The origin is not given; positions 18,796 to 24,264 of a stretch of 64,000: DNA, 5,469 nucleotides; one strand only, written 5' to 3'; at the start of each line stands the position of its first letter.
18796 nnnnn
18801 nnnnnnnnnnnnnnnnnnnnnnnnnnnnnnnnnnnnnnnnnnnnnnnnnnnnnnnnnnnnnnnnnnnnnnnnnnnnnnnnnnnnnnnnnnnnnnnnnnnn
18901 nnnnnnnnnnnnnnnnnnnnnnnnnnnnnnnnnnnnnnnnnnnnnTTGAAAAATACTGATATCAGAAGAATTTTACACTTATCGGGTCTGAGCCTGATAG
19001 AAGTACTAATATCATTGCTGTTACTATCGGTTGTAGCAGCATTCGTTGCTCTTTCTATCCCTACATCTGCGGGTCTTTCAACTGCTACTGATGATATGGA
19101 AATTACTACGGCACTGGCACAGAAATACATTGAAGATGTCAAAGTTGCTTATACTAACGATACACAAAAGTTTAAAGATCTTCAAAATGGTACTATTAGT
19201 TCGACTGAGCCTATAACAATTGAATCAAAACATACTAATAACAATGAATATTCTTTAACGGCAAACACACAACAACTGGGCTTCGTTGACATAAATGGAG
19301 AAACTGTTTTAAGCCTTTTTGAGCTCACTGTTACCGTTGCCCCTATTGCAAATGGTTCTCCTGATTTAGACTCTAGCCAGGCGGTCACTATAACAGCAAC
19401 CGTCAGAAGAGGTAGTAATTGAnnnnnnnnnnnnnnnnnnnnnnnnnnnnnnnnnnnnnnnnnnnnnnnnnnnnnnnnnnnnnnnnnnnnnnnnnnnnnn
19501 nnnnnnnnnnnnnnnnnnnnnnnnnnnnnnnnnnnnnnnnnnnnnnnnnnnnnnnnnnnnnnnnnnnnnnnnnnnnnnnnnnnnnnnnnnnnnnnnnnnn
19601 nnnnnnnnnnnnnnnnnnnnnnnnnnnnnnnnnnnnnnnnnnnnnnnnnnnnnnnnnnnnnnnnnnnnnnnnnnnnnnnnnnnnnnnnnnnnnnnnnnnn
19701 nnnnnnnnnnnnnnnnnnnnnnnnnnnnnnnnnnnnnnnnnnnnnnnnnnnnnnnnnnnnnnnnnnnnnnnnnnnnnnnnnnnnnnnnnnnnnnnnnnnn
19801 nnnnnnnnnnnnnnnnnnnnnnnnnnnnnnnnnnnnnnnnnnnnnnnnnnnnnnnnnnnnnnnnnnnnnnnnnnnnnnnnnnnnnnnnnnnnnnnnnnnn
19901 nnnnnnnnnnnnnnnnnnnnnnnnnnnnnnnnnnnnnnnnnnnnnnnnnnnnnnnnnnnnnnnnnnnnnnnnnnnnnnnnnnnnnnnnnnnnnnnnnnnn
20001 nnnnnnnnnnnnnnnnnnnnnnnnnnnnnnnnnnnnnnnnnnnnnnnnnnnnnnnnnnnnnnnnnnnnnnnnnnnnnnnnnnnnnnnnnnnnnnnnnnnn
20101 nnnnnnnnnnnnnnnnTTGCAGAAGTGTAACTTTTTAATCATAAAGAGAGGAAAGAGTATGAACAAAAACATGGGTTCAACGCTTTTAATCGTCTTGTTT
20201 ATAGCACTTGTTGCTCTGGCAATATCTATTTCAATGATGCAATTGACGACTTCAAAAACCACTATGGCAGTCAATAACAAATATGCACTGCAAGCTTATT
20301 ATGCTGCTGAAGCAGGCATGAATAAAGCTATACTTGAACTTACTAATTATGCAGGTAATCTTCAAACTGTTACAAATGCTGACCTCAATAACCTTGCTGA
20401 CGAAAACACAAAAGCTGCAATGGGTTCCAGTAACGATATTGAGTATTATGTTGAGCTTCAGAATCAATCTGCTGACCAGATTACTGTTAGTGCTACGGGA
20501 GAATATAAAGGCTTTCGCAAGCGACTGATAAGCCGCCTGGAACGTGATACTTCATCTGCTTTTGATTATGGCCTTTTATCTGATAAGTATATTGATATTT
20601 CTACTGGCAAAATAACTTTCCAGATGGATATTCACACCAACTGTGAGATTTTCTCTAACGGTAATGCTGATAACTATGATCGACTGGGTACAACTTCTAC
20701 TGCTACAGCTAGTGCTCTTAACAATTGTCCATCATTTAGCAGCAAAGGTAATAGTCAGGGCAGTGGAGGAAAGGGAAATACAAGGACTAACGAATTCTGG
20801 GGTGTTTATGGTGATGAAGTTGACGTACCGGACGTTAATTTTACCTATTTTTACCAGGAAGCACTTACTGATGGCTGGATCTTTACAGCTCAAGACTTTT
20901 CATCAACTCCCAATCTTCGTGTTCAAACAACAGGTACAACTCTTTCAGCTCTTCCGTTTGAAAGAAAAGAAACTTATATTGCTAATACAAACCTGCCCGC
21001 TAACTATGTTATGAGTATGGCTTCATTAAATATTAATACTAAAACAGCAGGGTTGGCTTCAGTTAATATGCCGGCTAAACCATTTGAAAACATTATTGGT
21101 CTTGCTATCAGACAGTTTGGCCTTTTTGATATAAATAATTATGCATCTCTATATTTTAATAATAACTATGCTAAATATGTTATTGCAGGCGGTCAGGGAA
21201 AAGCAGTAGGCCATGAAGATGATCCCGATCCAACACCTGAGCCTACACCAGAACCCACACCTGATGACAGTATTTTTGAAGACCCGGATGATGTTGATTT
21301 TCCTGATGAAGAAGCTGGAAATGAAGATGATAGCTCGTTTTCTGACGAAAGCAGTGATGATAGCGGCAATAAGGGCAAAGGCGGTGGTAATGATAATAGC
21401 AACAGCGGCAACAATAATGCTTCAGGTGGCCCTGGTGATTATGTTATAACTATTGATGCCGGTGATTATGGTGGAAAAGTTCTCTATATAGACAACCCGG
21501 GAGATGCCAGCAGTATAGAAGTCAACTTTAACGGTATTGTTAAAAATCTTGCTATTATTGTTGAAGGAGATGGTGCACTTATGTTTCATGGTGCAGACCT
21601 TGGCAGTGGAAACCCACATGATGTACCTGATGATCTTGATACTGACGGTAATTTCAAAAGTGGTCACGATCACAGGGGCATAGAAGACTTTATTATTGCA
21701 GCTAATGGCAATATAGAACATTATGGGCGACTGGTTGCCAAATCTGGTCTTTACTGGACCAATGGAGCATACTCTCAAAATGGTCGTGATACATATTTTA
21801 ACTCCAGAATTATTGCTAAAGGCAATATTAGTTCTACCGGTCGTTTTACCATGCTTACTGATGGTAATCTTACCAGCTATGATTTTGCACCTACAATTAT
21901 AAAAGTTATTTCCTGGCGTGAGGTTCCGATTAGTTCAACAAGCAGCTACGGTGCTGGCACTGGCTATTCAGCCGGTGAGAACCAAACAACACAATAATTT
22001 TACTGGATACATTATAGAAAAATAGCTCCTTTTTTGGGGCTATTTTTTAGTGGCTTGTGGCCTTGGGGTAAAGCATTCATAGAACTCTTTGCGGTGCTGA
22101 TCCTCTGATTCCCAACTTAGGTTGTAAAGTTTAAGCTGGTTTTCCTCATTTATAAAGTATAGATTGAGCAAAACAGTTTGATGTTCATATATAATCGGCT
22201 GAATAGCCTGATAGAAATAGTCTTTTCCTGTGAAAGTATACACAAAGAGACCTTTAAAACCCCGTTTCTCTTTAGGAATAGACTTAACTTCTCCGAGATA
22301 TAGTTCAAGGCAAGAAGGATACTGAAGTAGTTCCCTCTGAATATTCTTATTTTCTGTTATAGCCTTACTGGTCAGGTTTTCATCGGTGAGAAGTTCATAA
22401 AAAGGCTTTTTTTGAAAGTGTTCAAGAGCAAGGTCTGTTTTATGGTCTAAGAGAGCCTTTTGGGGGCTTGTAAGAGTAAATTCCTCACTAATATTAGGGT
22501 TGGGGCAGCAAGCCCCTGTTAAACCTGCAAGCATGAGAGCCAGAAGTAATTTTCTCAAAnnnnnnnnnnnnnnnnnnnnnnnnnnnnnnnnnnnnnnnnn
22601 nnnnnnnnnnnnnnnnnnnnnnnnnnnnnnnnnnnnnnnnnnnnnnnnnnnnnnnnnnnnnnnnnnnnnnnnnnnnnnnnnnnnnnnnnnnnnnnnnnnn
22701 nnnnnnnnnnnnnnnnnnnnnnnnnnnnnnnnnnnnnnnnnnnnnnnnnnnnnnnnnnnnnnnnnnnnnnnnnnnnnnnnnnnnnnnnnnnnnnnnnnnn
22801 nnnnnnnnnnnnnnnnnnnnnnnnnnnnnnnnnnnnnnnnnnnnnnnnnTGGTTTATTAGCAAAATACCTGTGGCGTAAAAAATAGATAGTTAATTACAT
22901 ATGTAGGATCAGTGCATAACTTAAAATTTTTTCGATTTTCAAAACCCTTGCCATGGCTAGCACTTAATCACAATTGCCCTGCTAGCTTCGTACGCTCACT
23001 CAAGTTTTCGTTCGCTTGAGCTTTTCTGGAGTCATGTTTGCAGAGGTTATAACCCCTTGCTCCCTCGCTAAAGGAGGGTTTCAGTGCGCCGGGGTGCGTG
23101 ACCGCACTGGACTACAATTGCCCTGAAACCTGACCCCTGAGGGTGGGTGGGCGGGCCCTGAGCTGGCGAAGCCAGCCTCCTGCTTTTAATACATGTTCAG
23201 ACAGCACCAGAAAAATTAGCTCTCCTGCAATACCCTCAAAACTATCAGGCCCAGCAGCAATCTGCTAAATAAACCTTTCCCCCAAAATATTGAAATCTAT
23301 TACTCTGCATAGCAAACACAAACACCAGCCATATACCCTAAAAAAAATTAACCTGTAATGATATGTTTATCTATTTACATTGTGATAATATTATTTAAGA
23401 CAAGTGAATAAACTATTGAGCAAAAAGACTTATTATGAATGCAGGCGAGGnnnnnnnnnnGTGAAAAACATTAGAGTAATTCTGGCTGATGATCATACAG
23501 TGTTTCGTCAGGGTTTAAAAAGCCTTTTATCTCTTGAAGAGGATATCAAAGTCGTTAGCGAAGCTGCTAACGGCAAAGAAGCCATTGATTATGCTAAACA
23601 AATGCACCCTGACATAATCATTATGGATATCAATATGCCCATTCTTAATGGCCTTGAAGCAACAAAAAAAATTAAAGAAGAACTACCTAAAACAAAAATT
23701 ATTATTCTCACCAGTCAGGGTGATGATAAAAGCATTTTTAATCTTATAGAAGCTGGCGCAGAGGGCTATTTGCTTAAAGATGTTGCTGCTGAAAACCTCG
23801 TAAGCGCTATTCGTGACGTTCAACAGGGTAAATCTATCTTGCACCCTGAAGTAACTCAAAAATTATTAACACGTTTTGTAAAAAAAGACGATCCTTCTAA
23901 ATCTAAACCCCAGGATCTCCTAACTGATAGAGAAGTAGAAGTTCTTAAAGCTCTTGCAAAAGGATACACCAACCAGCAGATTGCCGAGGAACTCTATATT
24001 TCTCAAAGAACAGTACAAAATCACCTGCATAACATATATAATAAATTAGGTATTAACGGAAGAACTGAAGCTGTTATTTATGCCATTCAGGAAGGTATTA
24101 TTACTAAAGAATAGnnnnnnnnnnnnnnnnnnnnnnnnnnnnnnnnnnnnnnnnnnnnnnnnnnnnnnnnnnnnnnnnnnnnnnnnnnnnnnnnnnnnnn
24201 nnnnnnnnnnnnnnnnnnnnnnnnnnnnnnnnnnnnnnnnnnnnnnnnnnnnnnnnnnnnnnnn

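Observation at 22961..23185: GC-rich, hairpin-dense element of about 220 bp in two diverged copies (22961..23185 on + and 41148..41278 on -): candidate structured ncRNA family or novel mobile or regulatory element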

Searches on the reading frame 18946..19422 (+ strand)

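Call 71: search_protein_families(library=pfam, proteins=[window:18946-19422:+], max_evalue=0.01)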
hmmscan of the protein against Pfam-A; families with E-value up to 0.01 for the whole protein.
window:18946-19422:+ (158 aa): 1 family
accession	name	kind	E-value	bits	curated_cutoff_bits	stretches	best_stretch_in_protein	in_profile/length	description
PF07963.17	N_methyl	-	0.00053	19.9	21.2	1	13-34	5-26/27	Prokaryotic N-terminal methylation motif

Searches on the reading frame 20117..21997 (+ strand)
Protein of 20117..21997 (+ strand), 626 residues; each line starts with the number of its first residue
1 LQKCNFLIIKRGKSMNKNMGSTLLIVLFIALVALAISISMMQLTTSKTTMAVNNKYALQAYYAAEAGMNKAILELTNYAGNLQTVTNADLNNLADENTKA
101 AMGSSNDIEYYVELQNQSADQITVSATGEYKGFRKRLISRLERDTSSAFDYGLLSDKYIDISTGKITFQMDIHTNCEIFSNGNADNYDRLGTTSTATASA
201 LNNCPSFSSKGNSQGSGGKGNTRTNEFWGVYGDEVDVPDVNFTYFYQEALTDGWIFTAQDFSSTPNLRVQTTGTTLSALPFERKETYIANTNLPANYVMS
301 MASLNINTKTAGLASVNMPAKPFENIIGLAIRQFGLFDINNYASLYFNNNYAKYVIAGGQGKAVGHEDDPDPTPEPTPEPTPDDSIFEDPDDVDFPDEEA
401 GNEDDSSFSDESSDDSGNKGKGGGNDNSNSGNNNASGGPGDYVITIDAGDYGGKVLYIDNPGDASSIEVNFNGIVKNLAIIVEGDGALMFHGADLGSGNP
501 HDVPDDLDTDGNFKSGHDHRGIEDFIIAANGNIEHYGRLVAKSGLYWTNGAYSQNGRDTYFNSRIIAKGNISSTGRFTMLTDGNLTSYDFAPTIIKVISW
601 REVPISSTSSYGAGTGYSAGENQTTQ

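Call 16: search_protein_families(library=pfam, proteins=[window:20117-21997:+])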
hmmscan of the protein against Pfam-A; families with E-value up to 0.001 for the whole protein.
window:20117-21997:+ (626 aa): 1 family
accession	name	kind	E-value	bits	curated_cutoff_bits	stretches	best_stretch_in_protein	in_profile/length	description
PF14341.11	PilX_N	-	0.00073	19.9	25.5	0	20-68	2-50/51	PilX N-terminal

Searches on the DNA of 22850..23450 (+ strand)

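Call 4: search_rna_families(source=window, start=22850, end=23450, threshold=evalue, max_evalue=10, show_alignments=3)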
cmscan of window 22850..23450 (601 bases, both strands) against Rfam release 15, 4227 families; matches with E-value up to 10: 1.
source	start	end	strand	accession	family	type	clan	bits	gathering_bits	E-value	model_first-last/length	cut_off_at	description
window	22870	22955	-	RF00296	snoR16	Gene; snRNA; snoRNA; CD-box;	-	16.9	45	8.7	1-86/86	no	Small nucleolar RNA R16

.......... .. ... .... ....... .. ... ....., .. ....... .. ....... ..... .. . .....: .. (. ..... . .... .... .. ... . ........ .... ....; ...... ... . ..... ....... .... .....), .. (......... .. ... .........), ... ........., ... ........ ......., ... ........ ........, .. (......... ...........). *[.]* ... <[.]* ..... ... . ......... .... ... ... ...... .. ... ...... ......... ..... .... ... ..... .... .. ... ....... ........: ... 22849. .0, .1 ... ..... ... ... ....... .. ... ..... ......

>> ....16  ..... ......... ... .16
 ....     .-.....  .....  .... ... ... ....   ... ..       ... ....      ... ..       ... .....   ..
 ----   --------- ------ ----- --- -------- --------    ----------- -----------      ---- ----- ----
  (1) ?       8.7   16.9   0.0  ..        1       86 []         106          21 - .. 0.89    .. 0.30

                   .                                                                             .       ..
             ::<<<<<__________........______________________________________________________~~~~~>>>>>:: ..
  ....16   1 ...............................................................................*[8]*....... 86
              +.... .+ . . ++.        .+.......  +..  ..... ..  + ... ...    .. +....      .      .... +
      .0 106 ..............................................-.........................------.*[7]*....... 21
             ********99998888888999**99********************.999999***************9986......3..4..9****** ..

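Call 85: search_dna_similar(query=window:22890-23300:+, collection=plasmids, mode=distant, max_evalue=0.001, max_rows=10)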
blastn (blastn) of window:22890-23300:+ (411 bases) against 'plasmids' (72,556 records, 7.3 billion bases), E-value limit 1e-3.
No match.

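Call 86: search_dna_similar(query=window:22890-23300:+, collection=phages, mode=distant, max_evalue=0.001, max_rows=10)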
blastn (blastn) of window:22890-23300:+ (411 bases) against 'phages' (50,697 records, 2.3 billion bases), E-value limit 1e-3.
No match.

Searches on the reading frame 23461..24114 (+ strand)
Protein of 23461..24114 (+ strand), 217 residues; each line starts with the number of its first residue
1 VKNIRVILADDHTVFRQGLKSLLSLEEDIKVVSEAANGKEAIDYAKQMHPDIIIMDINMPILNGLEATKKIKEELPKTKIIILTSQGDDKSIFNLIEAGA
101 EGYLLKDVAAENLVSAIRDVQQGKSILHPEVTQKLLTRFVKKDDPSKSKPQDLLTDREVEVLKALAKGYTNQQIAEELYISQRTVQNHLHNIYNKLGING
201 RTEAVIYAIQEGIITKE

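Call 16: search_protein_families(library=pfam, proteins=[window:23461-24114:+])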
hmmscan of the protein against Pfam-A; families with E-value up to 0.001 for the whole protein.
window:23461-24114:+ (217 aa): 6 families
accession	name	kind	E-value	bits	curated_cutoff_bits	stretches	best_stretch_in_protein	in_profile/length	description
PF00072.30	Response_reg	-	1.7e-31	109.1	30.2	1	6-118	1-111/111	Response regulator receiver domain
PF00196.25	GerE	-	3.2e-22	78.4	23.5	1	153-208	2-57/57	Bacterial regulatory proteins, luxR family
PF13384.12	HTH_23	-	8.2e-06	25.9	24.6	1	157-200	6-48/50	Homeodomain-like domain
PF04967.18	HTH_10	-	2.8e-05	24.3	23.1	1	154-196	1-51/53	HTH DNA binding domain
PF08281.18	Sigma70_r4_2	-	3e-05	24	25.7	1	165-195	23-53/54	Sigma-70, region 4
PF08279.18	HTH_11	-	0.00059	20.1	25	0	162-211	9-51/55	HTH domain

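Call 43: find_encoding_contigs(protein=window:23461-24111:+, flank=3000, max_places=10)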
Protein seq(217 aa) (217 aa): 15 contigs read that carry it; 10 places shown.
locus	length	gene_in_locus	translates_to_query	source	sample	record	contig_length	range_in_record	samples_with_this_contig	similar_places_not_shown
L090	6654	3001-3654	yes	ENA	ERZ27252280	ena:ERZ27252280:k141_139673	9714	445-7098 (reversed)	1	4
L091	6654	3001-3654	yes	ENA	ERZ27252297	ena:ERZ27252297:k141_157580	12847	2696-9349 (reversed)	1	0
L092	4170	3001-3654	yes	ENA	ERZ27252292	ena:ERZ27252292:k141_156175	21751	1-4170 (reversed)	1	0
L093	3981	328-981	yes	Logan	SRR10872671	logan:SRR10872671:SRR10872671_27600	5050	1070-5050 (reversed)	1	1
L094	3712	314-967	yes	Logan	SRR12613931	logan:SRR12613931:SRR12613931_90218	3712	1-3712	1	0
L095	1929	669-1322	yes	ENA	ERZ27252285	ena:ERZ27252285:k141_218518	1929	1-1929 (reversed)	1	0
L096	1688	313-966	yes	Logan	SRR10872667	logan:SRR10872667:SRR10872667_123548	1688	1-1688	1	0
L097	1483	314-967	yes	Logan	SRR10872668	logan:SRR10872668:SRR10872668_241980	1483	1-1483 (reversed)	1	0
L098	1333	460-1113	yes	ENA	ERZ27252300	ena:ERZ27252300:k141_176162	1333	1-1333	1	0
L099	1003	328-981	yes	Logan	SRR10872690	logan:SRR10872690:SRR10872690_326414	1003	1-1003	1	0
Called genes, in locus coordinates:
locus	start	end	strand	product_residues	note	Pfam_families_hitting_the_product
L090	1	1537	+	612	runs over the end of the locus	-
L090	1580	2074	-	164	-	-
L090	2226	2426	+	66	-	-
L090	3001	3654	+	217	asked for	PF00072:Response_reg, PF00196:GerE, PF13384:HTH_23 (weak)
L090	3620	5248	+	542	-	PF00496:SBP_bac_5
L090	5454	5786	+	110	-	PF01740:STAS, PF13466:STAS_2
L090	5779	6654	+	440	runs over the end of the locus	?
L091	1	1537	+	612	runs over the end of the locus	-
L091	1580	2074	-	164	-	-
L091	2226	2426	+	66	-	-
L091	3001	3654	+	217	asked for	PF00072:Response_reg, PF00196:GerE, PF13384:HTH_23 (weak)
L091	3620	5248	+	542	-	PF00496:SBP_bac_5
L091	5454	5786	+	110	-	PF01740:STAS, PF13466:STAS_2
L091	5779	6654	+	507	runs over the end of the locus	-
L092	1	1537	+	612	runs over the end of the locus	-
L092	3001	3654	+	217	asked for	PF00072:Response_reg, PF00196:GerE, PF13384:HTH_23 (weak)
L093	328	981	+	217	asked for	PF00072:Response_reg, PF00196:GerE, PF13384:HTH_23 (weak)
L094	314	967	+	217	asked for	PF00072:Response_reg, PF00196:GerE, PF13384:HTH_23 (weak)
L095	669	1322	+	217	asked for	PF00072:Response_reg, PF00196:GerE, PF13384:HTH_23 (weak)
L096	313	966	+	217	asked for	PF00072:Response_reg, PF00196:GerE, PF13384:HTH_23 (weak)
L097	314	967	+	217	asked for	PF00072:Response_reg, PF00196:GerE, PF13384:HTH_23 (weak)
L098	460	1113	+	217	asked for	PF00072:Response_reg, PF00196:GerE, PF13384:HTH_23 (weak)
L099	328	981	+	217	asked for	PF00072:Response_reg, PF00196:GerE, PF13384:HTH_23 (weak)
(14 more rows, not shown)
